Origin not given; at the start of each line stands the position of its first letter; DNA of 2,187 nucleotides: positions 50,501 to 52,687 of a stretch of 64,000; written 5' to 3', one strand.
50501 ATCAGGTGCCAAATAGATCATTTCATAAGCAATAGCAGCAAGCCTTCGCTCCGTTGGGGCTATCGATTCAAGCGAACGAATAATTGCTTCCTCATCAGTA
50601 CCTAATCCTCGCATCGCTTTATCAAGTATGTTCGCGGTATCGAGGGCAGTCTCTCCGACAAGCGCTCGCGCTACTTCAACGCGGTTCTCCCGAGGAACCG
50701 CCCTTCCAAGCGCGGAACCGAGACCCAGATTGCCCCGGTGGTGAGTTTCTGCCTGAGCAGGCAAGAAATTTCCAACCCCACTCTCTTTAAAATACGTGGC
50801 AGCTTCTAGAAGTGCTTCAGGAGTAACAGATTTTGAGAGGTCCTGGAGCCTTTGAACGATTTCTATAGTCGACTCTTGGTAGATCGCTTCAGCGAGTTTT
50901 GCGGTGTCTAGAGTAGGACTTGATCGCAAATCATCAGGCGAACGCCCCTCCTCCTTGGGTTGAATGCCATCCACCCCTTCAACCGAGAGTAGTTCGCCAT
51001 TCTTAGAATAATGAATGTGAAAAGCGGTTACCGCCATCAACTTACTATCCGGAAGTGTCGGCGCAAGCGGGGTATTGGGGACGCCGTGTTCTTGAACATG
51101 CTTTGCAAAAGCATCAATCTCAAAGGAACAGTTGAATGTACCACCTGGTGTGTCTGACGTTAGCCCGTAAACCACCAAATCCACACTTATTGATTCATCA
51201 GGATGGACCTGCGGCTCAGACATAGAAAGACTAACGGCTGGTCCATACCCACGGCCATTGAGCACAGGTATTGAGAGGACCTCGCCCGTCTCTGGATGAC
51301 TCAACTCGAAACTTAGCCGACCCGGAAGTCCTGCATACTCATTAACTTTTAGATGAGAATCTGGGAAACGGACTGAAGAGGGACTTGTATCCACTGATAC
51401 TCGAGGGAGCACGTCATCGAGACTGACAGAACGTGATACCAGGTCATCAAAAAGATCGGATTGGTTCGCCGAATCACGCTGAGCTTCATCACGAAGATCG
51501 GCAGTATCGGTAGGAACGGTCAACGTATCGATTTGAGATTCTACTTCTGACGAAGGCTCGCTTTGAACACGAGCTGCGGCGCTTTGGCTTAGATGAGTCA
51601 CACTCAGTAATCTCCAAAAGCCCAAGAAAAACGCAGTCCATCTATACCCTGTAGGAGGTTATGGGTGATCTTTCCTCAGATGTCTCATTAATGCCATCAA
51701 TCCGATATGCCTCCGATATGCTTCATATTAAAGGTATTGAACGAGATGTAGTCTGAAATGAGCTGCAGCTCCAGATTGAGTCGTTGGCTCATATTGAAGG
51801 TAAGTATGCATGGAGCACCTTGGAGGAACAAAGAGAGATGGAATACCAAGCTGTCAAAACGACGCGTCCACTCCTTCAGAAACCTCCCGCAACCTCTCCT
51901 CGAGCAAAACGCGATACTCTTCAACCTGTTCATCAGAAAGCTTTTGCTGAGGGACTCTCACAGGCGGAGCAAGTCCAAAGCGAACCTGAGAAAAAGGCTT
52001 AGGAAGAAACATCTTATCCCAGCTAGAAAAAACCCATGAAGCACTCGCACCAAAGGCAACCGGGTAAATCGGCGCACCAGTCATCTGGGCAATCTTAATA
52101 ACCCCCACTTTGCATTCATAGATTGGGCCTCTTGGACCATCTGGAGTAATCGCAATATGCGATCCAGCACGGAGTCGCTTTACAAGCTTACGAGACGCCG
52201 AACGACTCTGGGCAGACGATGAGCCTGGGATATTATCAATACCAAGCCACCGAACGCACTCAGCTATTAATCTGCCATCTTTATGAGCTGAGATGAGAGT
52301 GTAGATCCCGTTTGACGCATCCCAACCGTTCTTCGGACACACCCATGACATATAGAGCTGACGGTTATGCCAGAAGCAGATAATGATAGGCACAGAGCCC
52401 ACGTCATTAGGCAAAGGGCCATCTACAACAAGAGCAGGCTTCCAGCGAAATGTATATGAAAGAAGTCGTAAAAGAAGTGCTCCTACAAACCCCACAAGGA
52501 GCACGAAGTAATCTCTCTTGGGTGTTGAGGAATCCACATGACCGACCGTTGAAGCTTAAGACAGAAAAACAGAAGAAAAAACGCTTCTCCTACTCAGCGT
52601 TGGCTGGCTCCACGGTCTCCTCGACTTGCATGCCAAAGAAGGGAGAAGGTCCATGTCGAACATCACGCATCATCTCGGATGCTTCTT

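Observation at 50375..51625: Bacterial protein with a bona fide annexin-type repeat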

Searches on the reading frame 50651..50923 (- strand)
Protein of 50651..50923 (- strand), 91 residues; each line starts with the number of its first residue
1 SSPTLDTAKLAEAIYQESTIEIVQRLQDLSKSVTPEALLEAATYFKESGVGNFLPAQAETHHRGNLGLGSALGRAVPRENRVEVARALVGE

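Call 59: search_protein_families(library=pfam, proteins=[window:50651-50923:-], max_evalue=10)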
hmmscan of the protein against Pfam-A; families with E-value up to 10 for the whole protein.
seq(91 aa): 0 families
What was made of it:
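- On S100 / EF-hand (PF01023), considered for aa 20-109: Pfam finds nothing (call 59).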

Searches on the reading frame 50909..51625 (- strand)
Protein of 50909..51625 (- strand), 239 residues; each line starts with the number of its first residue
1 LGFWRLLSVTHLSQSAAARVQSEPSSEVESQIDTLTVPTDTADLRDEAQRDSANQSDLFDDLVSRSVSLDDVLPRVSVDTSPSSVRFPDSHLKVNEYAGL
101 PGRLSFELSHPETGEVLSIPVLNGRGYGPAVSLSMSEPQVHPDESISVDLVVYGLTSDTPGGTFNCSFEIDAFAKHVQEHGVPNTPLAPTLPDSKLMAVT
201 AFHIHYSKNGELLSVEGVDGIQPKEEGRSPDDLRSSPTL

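Call 57: search_solved_structures(query=window:50909-51625:-, max_evalue=10, show_alignments=2)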
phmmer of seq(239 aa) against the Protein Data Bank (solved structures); distinct sequences matched with E-value up to 10: 6.
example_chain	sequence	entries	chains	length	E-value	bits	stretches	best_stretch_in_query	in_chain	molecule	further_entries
2h2k_A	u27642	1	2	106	0.0042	20.1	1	20-109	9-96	Protein S100-A13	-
1yur_A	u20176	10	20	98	0.0062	19.5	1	22-109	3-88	S100 calcium-binding protein A13 | S100 calcium binding protein A13 | Protein S100-A13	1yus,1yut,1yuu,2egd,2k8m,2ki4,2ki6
2le9_B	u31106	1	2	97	0.0082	19.1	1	22-109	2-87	Protein S100-A13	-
7q1w_A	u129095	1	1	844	0.27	14.2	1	119-228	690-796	Ruminococcus gnavus end galactosidase GH98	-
7q20_A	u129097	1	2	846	0.27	14.2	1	119-228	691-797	Ruminococcus gnavus endogalactosidase GH98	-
7pmo_D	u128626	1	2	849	0.27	14.2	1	119-228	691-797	Ruminococcus gnavus endogalactosidase GH98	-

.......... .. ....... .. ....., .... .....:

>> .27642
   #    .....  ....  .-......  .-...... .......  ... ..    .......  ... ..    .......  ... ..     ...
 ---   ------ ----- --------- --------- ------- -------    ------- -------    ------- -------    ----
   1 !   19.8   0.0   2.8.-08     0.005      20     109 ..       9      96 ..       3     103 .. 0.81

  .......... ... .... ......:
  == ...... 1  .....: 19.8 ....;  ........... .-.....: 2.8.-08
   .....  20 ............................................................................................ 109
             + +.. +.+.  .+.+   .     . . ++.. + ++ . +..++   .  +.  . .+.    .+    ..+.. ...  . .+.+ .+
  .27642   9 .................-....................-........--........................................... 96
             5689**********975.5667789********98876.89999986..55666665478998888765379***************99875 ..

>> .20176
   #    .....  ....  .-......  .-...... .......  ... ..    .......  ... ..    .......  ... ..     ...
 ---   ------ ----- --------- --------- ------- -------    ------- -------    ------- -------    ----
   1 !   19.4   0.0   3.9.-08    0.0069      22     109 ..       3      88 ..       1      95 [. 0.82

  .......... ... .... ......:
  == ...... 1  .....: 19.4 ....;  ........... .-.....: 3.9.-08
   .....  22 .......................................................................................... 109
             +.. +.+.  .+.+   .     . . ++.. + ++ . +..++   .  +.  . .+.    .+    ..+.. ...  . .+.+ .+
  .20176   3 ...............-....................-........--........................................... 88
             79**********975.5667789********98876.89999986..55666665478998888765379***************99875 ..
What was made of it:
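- On S100 / EF-hand (PF01023), considered for aa 20-109: The only match is a pairwise one to S100-A13, at E=0.004-0.008 (call 57).
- Tried and rejected: Not significant (call 57).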

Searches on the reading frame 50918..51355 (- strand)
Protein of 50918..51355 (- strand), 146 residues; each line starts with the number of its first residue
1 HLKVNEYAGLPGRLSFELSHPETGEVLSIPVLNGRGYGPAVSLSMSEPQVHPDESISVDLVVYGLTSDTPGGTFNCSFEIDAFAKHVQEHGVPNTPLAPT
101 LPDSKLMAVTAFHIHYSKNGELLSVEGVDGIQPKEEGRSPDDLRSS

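Call 59: search_protein_families(library=pfam, proteins=[window:50918-51355:-], max_evalue=10)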
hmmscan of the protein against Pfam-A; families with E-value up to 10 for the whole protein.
seq(146 aa): 0 families

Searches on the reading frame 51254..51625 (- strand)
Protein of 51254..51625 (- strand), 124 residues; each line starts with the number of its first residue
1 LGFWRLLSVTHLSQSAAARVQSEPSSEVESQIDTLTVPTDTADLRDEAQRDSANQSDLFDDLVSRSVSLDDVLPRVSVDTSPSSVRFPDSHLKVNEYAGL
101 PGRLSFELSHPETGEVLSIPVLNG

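Call 59: search_protein_families(library=pfam, proteins=[window:51254-51625:-], max_evalue=10)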
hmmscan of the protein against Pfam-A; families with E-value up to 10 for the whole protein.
seq(124 aa): 0 families
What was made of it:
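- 51356..51625 (-): aa 1-90: acidic, Ser/Asp-rich N-terminal region predicted as disordered (net charge -9). No signal peptide. No family hit (call 59).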

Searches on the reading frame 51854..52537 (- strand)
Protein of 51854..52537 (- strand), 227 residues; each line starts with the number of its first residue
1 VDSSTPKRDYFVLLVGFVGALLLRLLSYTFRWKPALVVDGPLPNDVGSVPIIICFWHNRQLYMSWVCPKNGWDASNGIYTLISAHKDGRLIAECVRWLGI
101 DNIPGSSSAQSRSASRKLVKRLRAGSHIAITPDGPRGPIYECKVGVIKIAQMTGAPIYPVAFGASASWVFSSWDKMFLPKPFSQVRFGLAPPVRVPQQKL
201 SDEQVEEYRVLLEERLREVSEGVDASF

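Call 10: search_protein_families(library=pfam, proteins=[window:51854-52537:-], max_evalue=0.001)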
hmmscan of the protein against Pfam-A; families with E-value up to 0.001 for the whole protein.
window:51854-52537:- (227 aa): 1 family
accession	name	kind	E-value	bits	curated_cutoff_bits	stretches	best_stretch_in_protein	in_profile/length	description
PF04028.18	DUF374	-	7.7e-22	77.1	26.8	1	74-138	4-68/69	Domain of unknown function (DUF374)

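Call 63: find_related_loci(query=window:51857-52537:-, collection=metagenome_contigs, flank=6000)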
Query window:51857-52537:- (227 aa) in metagenome_contigs; peptide patterns used: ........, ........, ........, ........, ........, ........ (x = any residue, [..] = any of these).
140 stretches matched a pattern; 16 encode a relative of the query (tblastn E <= 1e-3); 16 distinct loci.
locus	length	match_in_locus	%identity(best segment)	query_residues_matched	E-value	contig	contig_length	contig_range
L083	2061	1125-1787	41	7-220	2e-49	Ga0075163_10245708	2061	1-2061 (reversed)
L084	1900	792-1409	37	14-221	6e-38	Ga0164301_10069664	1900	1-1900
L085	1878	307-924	37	14-221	7e-37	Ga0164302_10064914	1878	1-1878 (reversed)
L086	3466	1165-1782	37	14-221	2e-36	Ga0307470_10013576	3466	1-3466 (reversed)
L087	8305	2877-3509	31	14-223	6e-36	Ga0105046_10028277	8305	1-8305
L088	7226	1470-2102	31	14-223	6e-36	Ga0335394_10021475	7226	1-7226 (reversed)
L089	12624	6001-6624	31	7-224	5e-33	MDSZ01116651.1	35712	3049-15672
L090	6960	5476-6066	33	8-216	4e-32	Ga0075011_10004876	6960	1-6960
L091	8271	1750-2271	36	50-227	2e-29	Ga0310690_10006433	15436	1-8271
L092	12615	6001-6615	32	7-210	2e-26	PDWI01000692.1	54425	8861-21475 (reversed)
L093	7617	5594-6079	34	49-216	1e-26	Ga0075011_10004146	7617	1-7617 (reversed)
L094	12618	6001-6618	29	1-218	8e-26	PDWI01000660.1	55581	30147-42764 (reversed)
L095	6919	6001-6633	33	1-222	4e-25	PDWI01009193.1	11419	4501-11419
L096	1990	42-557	34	44-210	8e-25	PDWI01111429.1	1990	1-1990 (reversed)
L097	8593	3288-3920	30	1-205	5e-22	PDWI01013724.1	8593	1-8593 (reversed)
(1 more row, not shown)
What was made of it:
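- Tried and rejected: A metagenome scan with the DUF374 neighbour gave relatives at 41% or less (call 63).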

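Call 76: search_protein_families(library=padloc, proteins=[window:51854-52537:-], max_evalue=0.01)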
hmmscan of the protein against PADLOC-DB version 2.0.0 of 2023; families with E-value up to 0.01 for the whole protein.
window:51854-52537:- (227 aa): 0 families
